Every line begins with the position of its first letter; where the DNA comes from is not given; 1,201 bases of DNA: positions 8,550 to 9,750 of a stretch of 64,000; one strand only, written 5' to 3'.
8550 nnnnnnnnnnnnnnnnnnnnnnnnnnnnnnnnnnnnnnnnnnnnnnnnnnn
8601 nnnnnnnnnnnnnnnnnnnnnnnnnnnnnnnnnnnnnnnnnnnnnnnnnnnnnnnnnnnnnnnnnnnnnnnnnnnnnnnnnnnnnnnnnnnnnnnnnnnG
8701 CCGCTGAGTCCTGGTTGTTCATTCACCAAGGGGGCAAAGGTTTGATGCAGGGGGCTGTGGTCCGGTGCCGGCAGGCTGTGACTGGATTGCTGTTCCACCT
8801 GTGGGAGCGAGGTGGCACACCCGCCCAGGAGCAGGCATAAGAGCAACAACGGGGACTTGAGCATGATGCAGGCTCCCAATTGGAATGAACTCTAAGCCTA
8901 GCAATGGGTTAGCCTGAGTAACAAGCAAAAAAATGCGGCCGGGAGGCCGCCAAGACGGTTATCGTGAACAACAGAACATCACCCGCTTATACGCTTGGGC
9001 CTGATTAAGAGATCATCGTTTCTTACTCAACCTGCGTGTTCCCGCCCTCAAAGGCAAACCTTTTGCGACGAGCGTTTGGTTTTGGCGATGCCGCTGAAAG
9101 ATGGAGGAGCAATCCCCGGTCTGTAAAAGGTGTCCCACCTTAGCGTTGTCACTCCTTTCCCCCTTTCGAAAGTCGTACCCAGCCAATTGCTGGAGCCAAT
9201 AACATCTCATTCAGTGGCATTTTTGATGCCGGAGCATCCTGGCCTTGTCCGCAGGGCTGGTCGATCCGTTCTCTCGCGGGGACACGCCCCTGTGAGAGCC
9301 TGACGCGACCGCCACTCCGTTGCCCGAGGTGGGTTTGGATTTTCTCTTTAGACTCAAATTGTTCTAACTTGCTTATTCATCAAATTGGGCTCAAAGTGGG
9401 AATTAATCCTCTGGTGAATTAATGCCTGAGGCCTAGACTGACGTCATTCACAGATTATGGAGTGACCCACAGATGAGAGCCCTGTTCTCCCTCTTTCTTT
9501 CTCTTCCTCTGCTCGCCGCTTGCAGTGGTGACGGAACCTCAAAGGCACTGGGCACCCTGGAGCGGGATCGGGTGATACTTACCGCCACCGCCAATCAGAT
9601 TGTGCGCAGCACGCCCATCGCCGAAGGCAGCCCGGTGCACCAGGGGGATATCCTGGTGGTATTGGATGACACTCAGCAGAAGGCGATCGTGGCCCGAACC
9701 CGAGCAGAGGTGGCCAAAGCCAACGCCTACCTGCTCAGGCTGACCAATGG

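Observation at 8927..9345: Orphan ~420-nt structured transcript with a GcvB-R1-like seed just before its terminator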

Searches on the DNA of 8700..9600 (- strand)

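Call 4: search_rna_families(source=window, start=8700, end=9600, threshold=evalue, max_evalue=10, show_alignments=3)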
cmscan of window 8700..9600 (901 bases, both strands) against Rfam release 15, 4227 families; matches with E-value up to 10: 0.
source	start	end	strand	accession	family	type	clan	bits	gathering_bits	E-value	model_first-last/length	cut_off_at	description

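Call 60: search_dna_similar(query=window:8927-9345:-, collection=plasmids, mode=distant, max_evalue=0.01, max_rows=8)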
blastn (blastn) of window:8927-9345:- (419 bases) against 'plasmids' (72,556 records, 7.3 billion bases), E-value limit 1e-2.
No match.

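Call 61: search_dna_similar(query=window:8927-9345:-, collection=phages, mode=distant, max_evalue=0.01, max_rows=8)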
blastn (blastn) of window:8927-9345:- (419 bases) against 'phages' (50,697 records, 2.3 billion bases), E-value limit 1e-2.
No match.
